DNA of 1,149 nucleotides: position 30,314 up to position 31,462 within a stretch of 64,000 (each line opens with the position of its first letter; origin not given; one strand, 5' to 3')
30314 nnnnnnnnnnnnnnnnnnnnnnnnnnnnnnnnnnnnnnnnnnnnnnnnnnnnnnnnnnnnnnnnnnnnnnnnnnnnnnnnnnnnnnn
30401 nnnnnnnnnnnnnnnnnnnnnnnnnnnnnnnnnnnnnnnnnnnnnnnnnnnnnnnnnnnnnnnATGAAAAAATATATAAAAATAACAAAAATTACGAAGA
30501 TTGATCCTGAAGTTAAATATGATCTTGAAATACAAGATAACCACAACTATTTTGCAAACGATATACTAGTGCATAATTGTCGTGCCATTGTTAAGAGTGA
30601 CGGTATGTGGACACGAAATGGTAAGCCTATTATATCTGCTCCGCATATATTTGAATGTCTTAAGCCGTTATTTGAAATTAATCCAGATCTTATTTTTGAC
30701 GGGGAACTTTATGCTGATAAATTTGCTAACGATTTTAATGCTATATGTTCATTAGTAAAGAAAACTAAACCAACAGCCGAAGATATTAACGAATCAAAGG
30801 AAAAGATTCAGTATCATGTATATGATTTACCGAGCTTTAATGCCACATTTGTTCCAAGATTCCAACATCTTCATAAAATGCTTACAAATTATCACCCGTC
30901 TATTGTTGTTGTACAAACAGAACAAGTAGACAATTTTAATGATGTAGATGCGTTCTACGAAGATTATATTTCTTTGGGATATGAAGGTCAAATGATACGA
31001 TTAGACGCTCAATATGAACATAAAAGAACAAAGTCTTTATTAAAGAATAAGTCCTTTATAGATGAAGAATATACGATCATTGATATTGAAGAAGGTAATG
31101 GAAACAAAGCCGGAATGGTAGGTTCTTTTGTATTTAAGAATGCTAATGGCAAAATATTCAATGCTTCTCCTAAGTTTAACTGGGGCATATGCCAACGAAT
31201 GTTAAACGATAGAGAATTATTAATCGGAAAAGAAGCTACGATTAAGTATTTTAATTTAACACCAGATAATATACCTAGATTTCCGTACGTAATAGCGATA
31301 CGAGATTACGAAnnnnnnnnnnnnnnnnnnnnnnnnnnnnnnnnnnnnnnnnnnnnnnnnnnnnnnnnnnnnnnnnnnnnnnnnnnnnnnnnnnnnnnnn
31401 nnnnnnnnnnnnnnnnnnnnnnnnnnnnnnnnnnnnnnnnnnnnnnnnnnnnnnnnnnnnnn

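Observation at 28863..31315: DNA ligase gene fractured by a split intein with a free-standing homing endonuclease between the intein halves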

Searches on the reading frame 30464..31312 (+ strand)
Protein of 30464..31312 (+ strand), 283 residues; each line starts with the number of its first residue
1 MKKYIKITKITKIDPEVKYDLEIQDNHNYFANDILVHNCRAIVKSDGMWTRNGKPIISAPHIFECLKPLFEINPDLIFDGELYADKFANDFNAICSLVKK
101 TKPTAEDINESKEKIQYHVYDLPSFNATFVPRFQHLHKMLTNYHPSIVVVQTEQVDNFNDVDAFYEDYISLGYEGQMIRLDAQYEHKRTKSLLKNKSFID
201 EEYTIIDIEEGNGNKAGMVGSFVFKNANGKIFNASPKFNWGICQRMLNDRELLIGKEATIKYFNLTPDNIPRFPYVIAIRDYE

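Call 3: search_protein_families(library=pfam, proteins=[window:30464-31312:+], max_evalue=1)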
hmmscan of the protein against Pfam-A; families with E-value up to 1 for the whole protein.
window:30464-31312:+ (283 aa): 4 families
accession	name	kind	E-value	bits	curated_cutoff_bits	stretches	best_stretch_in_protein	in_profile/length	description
PF01068.26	DNA_ligase_A_M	-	9.3e-13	48.8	26.2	1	49-196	45-204/204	ATP dependent DNA ligase domain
PF14743.12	DNA_ligase_OB_2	-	1.6e-11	44.4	28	1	210-280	1-66/66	DNA ligase OB-like domain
PF14890.11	Intein_splicing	-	2.3e-05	24.7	35.8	1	4-38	120-155/155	Intein splicing domain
PF14519.12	Macro_2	-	0.0028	17.5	27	1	84-175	114-206/290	Macro-like domain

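Call 4: search_protein_families(library=phrogs, proteins=[window:30464-31312:+], max_evalue=0.01)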
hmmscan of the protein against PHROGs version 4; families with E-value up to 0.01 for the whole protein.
window:30464-31312:+ (283 aa): 1 family
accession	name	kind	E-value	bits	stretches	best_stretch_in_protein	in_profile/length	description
phrog_114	-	DNA, RNA and nucleotide metabolism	2.1e-56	192.8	1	39-283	252-501/634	ATP-dependent DNA ligase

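Call 5: search_protein_families(library=ncbifam, proteins=[window:30464-31312:+], max_evalue=1)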
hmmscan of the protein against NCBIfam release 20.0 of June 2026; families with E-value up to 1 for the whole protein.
window:30464-31312:+ (283 aa): 12 families
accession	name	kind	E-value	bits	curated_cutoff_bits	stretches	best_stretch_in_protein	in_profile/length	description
NF006592.0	PRK09125.1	equivalog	5.2e-35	120.8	200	1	39-281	55-281/283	DNA ligase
TIGR00574.1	dnl1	superfamily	1.3e-09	37.3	217.8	1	48-230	214-415/527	ATP-dependent DNA ligase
TIGR02779.1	NHEJ_ligase_lig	equivalog_domain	4.3e-09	36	227.75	1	48-228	38-215/302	non-homologous end-joining DNA ligase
TIGR02776.1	NHEJ_ligase_prk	equivalog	3.8e-08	32.7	373.2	1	48-242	29-220/587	DNA ligase D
TIGR01443.1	intein_Cterm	domain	4.4e-06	26.8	15.6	1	19-39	3-24/24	intein C-terminal splicing region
NF041331.1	LigA_Halo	equivalog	1.9e-05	23.4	830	1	76-251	299-482/552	ATP-dependent DNA ligase LigA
NF007210.0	PRK09632.1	equivalog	0.00017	20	989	1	75-224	544-686/781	ATP-dependent DNA ligase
NF004628.0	PRK05972.1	subfamily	0.00049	18.3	895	1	74-218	308-449/870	ATP-dependent DNA ligase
NF002868.0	PRK03180.1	equivalog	0.0013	17.5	641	1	75-219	254-403/509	ATP-dependent DNA ligase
NF038162.1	RtcB_rel_intein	exception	0.0038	15.3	1150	1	6-41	543-581/961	intein-containing RtcB family protein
NF005852.0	PRK07773.1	equivalog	0.014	13.7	780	1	6-39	794-827/886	replicative DNA helicase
NF006701.0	PRK09247.1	equivalog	0.024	13.6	543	1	47-191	248-400/540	ATP-dependent DNA ligase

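Call 7: search_dna_similar(query=window:30578-31312:+, collection=phages, mode=protein, max_rows=30)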
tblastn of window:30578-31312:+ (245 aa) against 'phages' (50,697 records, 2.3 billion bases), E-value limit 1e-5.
Records with a match: 194; places in all: 194; records where one place covers at least 80% of the query: 155.
Best place of each record, by identity: <60% 194.
By first word of the organism name: Pseudomonas 38; Erwinia 29; Caulobacter 17; Aeromonas 13; Salmonella 10; Vibrio 9; Cronobacter 8; Proteus 8; Sinorhizobium 7; Brevundimonas 7; and 23 more.
By host as written in the record: - 27; Pseudomonas syringae pv. actinidiae 16; Caulobacter vibrioides CB15 13; Erwinia amylovora 11; Aeromonas hydrophila 9; Sinorhizobium meliloti 7; Brevundimonas pondensis LVF1 6; Alteromonas macleodii str. 'Balearic Sea AD45' 5; and 61 more.
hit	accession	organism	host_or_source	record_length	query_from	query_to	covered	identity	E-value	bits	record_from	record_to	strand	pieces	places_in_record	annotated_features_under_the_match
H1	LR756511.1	uncultured phage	metagenomic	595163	2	243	99%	49.8%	2e-69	236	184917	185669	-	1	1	record has no annotation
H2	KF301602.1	Caulobacter phage Cr30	Caulobacter crescentus CB15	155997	1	245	100%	42.5%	6e-48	174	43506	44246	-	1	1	DNA ligase (ATP)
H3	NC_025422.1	Caulobacter phage Cr30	Caulobacter crescentus CB15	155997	1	245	100%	42.5%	6e-48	174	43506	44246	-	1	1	DNA ligase (ATP)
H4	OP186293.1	Rhodobacter phage RcXuper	Rhodobacter capsulatus YW1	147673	2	239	97%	40.2%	6e-49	177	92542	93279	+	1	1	DNA ligase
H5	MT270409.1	Phaeobacter phage MD18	Phaeobacter inhibens DSM 17395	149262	1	239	98%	38.9%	2e-45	167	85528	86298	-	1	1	hypothetical protein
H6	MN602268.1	Bacteriophage DSS3_MAL1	-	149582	1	239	98%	38.5%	2e-46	170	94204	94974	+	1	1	DNA ligase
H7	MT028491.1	Ochrobactrum phage vB_OspM_OC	Ochrobactrum sp. POC9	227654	2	245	100%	37.7%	1e-39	151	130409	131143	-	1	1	DNA ligase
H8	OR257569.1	Ruegeria phage RpAliso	Ruegeria pomeroyi DSS-3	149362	2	239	97%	38.5%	5e-46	169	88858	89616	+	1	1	DNA ligase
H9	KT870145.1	Roseobacter phage DSS3P8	Ruegeria pomeroyi DSS-3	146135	2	239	97%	38.4%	2e-40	152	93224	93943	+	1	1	DNA ligase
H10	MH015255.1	Ruegeria phage vB_RpoS-V10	Ruegeria pomeroyi DSS-3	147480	2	239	97%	38.4%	2e-40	152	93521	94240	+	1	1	DNA ligase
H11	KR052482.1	Sinorhizobium phage phiN3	Sinorhizobium meliloti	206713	1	238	97%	38.2%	1e-43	162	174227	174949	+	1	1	ATP-dependent DNA ligase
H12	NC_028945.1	Sinorhizobium phage phiN3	Sinorhizobium meliloti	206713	1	238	97%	38.2%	1e-43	162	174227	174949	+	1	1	ATP-dependent DNA ligase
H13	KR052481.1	Sinorhizobium phage phiM19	Sinorhizobium meliloti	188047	1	238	97%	37.8%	5e-43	160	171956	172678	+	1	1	DNA ligase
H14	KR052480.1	Sinorhizobium phage phiM7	Sinorhizobium meliloti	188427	1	238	97%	37.8%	5e-43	160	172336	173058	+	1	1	DNA ligase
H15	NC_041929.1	Sinorhizobium phage phiM7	Sinorhizobium meliloti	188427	1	238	97%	37.8%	5e-43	160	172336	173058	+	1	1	DNA ligase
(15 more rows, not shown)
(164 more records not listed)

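Call 8: find_encoding_contigs(protein=window:30464-31312:+, flank=6000, max_places=6)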
Protein window:30464-31312:+ (283 aa): 3 contigs read that carry it; 2 places shown.
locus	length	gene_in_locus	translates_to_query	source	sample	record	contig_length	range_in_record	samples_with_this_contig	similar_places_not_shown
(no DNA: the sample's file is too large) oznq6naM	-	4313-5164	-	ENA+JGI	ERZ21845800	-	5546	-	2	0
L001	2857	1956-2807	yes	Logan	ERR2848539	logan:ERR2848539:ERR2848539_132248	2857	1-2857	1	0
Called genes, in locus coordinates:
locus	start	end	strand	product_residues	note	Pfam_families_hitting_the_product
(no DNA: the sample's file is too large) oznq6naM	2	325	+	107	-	?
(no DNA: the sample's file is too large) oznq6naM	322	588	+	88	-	-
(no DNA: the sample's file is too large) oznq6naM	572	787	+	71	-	PF23858:DUF7220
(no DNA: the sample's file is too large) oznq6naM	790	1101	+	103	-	PF11753:DUF3310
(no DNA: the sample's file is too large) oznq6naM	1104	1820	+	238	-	PF00149:Metallophos, PF12850:Metallophos_2 (faint)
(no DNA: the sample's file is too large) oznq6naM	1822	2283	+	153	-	PF03061:4HBT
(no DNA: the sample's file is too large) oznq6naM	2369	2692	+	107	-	-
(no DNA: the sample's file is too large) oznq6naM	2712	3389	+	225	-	PF14890:Intein_splicing (weak)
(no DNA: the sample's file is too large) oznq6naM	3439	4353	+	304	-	PF24308:DUF7487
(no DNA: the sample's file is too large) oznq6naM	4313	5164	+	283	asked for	PF14890:Intein_splicing (weak), PF01068:DNA_ligase_A_M, PF14743:DNA_ligase_OB_2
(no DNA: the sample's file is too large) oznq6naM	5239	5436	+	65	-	-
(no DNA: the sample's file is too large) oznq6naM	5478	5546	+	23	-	?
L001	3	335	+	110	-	?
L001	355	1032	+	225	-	PF14890:Intein_splicing (weak)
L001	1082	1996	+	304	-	PF24308:DUF7487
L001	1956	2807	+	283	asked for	PF14890:Intein_splicing (weak), PF01068:DNA_ligase_A_M, PF14743:DNA_ligase_OB_2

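Call 9: get_annotated_region(hit=H1, flank=4000)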
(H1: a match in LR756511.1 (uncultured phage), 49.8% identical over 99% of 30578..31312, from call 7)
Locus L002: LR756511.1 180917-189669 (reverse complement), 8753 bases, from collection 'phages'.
description: uncultured phage genome assembly, chromosome: 1.
organism: uncultured phage (NCBI taxid 278008)
taxonomy: Viruses; environmental samples
host: -; source: metagenomic; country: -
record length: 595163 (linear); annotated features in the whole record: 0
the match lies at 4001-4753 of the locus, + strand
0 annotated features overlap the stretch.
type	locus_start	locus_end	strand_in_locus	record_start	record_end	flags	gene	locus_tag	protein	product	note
